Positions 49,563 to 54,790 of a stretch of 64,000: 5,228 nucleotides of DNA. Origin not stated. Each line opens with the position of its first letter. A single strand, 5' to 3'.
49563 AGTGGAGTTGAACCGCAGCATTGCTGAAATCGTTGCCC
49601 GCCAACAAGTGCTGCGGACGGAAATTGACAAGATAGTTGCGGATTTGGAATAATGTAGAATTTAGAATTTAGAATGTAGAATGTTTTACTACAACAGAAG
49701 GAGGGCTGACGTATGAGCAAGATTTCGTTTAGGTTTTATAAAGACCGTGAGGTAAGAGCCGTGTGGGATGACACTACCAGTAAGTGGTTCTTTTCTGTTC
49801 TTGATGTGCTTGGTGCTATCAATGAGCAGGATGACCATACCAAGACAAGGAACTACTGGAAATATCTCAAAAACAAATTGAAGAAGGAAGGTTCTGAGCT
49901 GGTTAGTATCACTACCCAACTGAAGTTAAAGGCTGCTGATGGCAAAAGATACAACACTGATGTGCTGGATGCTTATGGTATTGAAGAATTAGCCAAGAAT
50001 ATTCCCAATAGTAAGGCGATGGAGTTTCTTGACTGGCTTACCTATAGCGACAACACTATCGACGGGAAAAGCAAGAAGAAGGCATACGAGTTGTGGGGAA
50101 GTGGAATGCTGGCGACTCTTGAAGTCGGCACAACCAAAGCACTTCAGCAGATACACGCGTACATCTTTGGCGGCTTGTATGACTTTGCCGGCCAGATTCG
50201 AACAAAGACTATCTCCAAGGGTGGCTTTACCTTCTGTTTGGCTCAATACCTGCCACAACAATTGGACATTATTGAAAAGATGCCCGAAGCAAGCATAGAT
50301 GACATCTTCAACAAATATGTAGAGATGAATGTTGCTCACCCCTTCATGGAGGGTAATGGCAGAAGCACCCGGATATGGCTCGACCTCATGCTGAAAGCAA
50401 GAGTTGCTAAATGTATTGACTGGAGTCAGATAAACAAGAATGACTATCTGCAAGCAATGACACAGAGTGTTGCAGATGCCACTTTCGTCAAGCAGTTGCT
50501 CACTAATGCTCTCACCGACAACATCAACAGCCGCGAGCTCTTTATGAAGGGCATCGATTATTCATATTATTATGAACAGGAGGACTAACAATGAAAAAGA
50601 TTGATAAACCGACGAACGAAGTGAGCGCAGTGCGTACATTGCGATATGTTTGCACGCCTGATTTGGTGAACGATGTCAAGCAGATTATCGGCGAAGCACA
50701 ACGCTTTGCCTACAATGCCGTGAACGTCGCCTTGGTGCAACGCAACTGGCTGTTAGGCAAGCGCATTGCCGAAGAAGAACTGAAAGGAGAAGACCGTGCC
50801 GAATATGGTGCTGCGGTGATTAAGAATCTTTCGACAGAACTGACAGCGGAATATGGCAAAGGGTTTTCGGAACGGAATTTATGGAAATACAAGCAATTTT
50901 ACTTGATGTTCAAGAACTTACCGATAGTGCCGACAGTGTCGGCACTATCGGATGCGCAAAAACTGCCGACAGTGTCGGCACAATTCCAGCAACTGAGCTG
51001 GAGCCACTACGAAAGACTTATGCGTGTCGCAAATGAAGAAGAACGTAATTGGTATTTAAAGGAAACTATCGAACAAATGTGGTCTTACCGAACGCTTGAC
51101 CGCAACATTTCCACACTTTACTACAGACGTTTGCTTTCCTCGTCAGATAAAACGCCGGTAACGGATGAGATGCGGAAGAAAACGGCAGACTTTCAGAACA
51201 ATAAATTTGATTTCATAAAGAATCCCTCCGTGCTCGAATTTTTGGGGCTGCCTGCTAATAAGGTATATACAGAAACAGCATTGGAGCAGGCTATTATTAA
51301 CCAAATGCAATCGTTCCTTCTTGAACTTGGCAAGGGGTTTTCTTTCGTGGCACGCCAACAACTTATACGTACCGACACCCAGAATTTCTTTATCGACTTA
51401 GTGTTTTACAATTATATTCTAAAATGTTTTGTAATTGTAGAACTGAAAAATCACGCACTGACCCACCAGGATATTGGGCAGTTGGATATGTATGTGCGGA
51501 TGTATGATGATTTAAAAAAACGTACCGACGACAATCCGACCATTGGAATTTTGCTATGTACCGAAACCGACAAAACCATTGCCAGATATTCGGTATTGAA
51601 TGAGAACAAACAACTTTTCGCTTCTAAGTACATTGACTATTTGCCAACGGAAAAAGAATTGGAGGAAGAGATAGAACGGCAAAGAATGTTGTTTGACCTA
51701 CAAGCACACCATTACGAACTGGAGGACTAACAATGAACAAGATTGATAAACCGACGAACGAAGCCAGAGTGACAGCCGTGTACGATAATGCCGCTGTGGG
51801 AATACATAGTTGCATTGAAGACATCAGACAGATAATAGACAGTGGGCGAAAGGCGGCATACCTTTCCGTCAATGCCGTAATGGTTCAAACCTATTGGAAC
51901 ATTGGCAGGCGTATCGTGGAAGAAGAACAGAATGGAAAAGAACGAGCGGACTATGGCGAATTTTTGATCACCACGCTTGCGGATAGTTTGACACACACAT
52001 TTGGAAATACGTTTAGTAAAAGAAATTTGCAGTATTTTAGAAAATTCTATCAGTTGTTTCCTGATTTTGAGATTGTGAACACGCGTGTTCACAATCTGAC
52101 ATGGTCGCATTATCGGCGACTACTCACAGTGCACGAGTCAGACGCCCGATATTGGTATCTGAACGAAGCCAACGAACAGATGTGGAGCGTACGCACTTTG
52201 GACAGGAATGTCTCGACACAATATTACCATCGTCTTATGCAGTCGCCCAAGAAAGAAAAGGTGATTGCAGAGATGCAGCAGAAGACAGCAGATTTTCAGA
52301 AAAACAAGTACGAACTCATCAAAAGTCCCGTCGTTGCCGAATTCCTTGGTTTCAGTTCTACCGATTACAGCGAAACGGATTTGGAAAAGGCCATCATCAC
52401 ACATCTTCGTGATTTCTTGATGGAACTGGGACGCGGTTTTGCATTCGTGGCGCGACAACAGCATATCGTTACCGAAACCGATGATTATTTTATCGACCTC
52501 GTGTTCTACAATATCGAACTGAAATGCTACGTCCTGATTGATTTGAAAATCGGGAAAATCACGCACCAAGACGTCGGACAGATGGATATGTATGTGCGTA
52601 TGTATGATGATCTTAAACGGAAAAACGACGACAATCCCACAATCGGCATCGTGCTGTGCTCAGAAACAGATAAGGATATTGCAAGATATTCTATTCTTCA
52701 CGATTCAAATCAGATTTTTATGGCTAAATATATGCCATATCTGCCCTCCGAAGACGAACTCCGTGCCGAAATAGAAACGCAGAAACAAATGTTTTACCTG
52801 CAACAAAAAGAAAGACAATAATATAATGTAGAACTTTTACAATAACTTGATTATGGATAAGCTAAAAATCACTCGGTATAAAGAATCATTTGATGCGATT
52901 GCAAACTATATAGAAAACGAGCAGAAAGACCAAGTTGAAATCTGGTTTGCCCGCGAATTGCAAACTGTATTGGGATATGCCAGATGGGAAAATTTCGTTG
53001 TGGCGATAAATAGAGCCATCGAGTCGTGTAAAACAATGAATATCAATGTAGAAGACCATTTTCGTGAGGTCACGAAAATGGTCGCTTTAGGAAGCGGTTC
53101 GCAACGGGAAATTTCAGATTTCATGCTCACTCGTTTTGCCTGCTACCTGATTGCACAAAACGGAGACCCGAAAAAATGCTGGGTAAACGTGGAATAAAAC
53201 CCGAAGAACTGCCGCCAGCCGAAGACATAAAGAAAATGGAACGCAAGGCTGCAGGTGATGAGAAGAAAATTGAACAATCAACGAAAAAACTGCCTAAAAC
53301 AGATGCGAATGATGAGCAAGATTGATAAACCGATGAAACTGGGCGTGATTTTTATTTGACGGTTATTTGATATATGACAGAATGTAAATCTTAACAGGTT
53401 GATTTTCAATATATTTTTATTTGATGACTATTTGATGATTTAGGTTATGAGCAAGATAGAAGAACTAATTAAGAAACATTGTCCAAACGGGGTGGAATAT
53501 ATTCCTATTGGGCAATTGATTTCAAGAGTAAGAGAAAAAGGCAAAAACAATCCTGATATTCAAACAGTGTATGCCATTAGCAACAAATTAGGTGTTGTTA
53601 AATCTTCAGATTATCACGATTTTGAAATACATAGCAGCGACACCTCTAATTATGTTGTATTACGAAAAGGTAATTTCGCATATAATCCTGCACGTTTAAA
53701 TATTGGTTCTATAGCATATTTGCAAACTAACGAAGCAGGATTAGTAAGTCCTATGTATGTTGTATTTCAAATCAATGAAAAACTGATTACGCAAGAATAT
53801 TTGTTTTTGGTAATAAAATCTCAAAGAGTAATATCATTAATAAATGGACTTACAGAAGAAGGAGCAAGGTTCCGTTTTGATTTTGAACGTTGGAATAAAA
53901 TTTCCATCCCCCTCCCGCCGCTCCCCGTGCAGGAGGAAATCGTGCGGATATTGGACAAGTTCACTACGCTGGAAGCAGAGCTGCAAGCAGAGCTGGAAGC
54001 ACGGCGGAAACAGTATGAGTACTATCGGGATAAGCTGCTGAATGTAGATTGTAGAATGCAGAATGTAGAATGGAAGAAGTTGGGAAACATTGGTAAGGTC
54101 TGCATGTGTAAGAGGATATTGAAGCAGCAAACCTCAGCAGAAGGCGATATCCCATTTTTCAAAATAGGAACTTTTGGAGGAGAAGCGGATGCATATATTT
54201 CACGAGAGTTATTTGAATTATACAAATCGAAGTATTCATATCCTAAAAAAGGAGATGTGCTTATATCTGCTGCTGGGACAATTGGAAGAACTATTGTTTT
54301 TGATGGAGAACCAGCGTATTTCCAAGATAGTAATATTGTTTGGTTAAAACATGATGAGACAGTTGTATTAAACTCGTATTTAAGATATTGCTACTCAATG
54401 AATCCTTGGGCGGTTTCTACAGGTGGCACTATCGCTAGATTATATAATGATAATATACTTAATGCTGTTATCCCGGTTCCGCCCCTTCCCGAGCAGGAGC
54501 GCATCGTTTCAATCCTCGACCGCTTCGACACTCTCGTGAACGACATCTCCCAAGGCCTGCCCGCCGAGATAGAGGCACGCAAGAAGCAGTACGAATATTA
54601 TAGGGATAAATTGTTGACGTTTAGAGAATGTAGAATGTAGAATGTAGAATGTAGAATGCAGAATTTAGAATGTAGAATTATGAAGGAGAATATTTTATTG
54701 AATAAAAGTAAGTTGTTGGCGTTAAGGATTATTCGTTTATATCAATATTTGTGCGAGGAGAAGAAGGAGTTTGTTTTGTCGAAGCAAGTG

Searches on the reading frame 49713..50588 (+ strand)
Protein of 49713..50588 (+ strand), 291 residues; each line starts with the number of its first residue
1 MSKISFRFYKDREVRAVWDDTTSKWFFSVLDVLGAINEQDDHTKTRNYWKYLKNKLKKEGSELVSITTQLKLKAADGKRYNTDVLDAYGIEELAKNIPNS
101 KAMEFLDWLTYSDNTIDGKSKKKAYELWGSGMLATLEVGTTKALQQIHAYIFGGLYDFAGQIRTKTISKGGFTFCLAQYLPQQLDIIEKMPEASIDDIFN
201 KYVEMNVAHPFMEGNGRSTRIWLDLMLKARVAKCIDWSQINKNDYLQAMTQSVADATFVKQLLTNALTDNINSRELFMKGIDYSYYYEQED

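Call 8: search_protein_families(library=pfam, proteins=[window:49713-50588:+], max_evalue=0.01)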
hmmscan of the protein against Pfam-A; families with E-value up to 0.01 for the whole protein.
window:49713-50588:+ (291 aa): 2 families
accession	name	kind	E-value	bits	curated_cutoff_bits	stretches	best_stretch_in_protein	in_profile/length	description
PF02661.23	Fic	-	3.7e-12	47.4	24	1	141-227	4-93/93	Fic/DOC family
PF02498.22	Bro-N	-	1.4e-05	26.1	25.6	1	13-110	1-91/96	BRO family, N-terminal domain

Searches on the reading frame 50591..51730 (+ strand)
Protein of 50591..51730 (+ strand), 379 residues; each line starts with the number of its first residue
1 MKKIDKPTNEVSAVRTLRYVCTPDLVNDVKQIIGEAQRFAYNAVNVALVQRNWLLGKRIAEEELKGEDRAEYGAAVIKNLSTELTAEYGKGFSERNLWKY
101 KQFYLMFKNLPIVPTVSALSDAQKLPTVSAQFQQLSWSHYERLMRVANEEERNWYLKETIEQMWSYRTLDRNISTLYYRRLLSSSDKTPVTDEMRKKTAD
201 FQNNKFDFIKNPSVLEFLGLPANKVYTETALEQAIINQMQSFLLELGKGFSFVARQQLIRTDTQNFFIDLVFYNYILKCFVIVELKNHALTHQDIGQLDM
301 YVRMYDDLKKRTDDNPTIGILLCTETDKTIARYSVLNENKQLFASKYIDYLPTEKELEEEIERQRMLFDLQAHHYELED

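Call 100: search_protein_families(library=pfam, proteins=[window:50591-51730:+], max_evalue=0.0001)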
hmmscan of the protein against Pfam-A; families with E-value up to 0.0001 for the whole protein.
window:50591-51730:+ (379 aa): 2 families
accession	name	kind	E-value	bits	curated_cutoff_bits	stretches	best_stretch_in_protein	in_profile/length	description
PF06250.17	YhcG_C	-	4.2e-52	176.6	32.5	1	207-361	2-156/157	YhcG PDDEXK nuclease domain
PF17761.7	DUF1016_N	-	4.9e-43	147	32.8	1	28-180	1-137/137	DUF1016 N-terminal domain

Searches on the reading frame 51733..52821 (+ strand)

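Call 100: search_protein_families(library=pfam, proteins=[window:51733-52821:+], max_evalue=0.0001)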
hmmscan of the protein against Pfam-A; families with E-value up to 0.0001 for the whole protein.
window:51733-52821:+ (362 aa): 2 families
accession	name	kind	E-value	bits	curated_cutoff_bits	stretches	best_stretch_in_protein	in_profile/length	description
PF06250.17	YhcG_C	-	5.3e-55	186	32.5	1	194-346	2-155/157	YhcG PDDEXK nuclease domain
PF17761.7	DUF1016_N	-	1.6e-45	155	32.8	1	30-167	1-137/137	DUF1016 N-terminal domain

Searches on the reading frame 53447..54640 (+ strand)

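Call 100: search_protein_families(library=pfam, proteins=[window:53447-54640:+], max_evalue=0.0001)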
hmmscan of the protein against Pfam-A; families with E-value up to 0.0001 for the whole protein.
window:53447-54640:+ (397 aa): 1 family
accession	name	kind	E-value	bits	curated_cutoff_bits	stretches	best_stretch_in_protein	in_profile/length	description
PF01420.25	Methylase_S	-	1e-39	136.9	22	2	206-377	3-168/168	Type I restriction modification DNA specificity domain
